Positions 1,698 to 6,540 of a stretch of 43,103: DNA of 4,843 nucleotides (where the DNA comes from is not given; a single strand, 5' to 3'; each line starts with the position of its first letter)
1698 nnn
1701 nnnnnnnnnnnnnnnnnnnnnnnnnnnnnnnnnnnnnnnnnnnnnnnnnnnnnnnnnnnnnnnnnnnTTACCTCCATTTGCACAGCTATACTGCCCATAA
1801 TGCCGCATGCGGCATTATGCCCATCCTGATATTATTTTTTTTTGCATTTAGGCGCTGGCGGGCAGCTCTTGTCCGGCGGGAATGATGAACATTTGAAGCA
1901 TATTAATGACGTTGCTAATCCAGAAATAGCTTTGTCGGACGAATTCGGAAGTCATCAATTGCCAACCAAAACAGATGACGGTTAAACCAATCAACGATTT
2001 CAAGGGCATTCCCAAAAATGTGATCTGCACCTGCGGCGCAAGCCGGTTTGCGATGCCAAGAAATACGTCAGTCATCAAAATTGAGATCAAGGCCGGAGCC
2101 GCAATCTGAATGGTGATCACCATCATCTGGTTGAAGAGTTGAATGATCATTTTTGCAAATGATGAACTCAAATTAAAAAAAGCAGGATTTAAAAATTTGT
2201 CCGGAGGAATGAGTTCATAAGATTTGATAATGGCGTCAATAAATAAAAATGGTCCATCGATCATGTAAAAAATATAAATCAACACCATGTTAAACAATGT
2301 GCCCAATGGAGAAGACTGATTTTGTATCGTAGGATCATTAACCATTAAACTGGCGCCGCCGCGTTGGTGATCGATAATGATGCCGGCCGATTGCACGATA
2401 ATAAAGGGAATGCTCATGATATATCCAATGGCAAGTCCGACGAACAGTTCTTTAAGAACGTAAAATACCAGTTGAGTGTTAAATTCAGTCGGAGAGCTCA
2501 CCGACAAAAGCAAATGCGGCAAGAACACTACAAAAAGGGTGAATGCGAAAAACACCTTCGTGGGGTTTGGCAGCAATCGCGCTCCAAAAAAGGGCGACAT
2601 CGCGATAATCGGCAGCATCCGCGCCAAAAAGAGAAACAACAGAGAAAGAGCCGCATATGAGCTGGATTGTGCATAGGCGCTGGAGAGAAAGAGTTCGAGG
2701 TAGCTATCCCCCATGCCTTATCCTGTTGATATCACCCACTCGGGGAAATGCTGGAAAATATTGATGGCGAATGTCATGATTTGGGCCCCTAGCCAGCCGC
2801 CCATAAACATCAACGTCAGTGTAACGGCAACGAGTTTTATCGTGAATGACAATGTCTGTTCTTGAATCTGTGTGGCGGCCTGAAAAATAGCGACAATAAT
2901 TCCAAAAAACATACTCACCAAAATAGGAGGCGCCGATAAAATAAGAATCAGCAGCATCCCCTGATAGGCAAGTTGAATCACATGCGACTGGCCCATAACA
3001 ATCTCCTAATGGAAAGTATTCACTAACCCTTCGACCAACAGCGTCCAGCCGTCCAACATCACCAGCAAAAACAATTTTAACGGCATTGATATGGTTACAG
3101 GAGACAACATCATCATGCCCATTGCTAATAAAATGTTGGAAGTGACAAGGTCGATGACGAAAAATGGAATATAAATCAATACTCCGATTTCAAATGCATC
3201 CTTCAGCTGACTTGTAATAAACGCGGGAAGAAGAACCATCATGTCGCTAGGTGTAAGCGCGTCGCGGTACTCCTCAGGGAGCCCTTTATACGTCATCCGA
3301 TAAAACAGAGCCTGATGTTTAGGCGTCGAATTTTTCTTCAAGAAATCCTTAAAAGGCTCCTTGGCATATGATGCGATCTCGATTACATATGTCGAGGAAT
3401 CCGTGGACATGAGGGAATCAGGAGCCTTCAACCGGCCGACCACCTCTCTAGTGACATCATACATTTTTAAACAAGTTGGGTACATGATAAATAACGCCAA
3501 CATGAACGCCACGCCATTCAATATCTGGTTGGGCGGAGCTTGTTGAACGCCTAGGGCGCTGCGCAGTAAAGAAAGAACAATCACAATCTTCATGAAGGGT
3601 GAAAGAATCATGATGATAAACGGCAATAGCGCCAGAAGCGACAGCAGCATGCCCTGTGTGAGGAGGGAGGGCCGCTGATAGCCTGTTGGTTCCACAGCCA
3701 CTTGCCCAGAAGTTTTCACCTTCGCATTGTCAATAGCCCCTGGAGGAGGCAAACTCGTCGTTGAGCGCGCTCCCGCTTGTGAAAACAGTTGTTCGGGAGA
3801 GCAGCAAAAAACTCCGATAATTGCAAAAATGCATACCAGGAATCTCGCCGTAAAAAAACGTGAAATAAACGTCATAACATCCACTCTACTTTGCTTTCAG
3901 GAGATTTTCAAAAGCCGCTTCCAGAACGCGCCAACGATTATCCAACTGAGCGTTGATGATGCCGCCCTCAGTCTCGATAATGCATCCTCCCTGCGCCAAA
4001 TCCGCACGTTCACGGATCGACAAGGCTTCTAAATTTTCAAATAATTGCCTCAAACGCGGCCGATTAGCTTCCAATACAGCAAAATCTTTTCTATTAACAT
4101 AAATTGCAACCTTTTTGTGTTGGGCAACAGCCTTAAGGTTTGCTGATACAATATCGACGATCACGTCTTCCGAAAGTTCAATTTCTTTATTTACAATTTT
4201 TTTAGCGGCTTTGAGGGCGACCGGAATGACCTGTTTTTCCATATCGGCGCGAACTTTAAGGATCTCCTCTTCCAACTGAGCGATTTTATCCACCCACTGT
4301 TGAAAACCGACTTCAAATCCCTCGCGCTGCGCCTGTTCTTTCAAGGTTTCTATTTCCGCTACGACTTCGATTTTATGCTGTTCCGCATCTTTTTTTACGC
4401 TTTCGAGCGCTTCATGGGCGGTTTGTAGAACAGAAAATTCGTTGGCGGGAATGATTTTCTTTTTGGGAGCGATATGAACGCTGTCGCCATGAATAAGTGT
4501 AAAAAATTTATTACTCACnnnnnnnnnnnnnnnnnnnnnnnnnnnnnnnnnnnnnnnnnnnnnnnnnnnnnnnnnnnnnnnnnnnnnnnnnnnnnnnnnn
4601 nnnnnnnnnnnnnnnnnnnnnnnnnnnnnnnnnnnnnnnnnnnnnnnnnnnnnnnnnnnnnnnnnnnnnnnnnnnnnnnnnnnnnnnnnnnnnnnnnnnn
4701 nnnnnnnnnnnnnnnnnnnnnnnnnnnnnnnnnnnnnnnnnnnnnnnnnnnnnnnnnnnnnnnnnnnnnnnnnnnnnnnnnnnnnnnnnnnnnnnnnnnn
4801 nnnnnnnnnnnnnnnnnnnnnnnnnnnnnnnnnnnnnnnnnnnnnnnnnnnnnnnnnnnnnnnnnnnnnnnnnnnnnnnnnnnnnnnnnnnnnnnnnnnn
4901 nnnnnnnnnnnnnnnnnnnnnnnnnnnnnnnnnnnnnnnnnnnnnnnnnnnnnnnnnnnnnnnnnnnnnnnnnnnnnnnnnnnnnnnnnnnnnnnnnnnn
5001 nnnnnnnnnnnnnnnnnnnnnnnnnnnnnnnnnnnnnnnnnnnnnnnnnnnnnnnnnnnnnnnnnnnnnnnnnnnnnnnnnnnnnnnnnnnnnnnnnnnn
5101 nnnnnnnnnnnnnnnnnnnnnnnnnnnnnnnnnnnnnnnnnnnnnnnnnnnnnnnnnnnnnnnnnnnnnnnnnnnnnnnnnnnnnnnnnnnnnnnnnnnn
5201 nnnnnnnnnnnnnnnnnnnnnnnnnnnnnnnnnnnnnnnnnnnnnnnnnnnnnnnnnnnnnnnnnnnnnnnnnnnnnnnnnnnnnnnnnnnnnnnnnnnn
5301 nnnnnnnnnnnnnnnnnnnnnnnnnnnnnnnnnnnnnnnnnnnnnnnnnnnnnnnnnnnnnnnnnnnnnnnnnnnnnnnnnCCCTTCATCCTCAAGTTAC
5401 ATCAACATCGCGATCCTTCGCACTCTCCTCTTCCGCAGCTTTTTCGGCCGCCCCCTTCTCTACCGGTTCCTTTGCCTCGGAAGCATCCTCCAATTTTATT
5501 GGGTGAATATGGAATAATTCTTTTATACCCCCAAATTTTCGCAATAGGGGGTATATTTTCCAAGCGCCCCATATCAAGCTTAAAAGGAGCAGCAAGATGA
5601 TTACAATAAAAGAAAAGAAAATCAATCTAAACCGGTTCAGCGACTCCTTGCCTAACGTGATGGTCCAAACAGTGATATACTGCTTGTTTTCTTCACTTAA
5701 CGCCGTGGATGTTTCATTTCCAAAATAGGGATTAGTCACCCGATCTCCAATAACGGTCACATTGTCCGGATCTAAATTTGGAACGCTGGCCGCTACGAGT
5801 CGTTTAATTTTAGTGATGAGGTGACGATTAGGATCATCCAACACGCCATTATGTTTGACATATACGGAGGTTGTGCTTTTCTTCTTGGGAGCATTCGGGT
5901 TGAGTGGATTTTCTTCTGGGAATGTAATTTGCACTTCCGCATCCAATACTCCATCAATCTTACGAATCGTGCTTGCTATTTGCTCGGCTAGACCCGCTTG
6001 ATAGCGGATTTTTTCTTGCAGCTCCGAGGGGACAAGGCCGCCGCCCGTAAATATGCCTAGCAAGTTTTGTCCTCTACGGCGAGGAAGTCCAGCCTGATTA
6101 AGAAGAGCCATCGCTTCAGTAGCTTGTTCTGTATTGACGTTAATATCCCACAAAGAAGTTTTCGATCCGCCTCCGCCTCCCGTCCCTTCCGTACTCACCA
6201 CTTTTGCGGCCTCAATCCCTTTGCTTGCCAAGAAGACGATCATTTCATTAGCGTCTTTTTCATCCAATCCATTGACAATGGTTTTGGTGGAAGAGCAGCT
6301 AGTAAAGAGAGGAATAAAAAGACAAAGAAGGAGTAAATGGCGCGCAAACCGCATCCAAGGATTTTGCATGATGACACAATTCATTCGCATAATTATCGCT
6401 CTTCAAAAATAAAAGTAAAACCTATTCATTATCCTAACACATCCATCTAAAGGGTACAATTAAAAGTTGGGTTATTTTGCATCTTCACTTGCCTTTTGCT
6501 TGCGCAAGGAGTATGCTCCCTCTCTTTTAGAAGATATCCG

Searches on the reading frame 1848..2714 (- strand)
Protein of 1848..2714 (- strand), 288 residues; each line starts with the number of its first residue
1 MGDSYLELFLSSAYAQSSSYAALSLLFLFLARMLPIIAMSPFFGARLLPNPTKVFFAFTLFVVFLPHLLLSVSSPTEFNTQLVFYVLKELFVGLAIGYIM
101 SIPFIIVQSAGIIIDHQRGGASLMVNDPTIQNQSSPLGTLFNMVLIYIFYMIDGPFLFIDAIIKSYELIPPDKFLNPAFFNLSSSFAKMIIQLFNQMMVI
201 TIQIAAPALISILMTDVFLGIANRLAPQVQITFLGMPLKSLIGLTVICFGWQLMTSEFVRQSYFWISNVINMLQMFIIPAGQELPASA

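Call 42: search_protein_families(library=pfam, proteins=[window:1848-2714:-], max_evalue=0.00001)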
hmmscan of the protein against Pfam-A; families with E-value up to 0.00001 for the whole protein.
window:1848-2714:- (288 aa): 1 family
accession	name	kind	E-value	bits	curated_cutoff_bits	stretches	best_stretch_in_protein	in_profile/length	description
PF01311.25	Bac_export_1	-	8.8e-56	189.5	27.8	1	24-260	2-225/230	Bacterial export proteins, family 1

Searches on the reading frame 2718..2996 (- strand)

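Call 44: search_protein_families(library=pfam, proteins=[window:2718-2996:-], max_evalue=0.00001)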
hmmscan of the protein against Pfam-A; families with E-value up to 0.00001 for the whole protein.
window:2718-2996:- (92 aa): 1 family
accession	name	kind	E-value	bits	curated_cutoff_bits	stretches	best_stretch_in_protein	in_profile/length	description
PF01313.24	Bac_export_3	-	3.7e-26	91.3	25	1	6-77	2-73/74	Bacterial export proteins, family 3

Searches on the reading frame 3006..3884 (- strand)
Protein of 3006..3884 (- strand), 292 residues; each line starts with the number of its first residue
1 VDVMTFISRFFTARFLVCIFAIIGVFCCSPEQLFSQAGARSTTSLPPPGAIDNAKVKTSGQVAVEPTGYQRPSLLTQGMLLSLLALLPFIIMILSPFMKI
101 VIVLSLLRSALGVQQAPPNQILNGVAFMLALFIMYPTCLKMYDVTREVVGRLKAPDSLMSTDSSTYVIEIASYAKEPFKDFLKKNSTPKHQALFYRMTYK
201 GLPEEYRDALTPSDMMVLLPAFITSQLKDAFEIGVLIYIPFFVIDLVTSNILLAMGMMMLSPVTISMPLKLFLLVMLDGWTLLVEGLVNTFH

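Call 42: search_protein_families(library=pfam, proteins=[window:3006-3884:-], max_evalue=0.00001)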
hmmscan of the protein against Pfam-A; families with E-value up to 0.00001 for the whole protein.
window:3006-3884:- (292 aa): 1 family
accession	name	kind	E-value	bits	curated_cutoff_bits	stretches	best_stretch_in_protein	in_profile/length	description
PF00813.25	FliP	-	8.1e-63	212.3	26.9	1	80-287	1-191/191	FliP family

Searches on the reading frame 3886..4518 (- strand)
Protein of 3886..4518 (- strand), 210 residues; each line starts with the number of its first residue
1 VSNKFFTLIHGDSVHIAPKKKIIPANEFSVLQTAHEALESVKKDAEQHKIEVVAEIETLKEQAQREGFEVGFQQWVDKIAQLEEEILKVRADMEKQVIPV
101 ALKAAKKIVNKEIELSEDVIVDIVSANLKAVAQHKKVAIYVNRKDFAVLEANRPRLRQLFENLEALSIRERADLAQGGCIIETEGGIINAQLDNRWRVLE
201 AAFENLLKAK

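Call 42: search_protein_families(library=pfam, proteins=[window:3886-4518:-], max_evalue=0.00001)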
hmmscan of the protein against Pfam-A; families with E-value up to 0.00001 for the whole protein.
window:3886-4518:- (210 aa): 1 family
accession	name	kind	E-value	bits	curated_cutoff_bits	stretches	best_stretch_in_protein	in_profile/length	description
PF02108.21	FliH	-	4.2e-20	72.4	24.1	1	77-197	9-126/128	Flagellar assembly protein FliH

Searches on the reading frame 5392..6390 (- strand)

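Call 42: search_protein_families(library=pfam, proteins=[window:5392-6390:-], max_evalue=0.00001)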
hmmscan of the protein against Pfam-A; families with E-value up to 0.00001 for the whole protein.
window:5392-6390:- (332 aa): 1 family
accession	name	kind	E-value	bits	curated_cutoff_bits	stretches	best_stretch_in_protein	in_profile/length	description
PF01514.23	YscJ_FliF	-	2.7e-24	86.4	24.4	1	34-216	5-172/179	Secretory protein of YscJ/FliF family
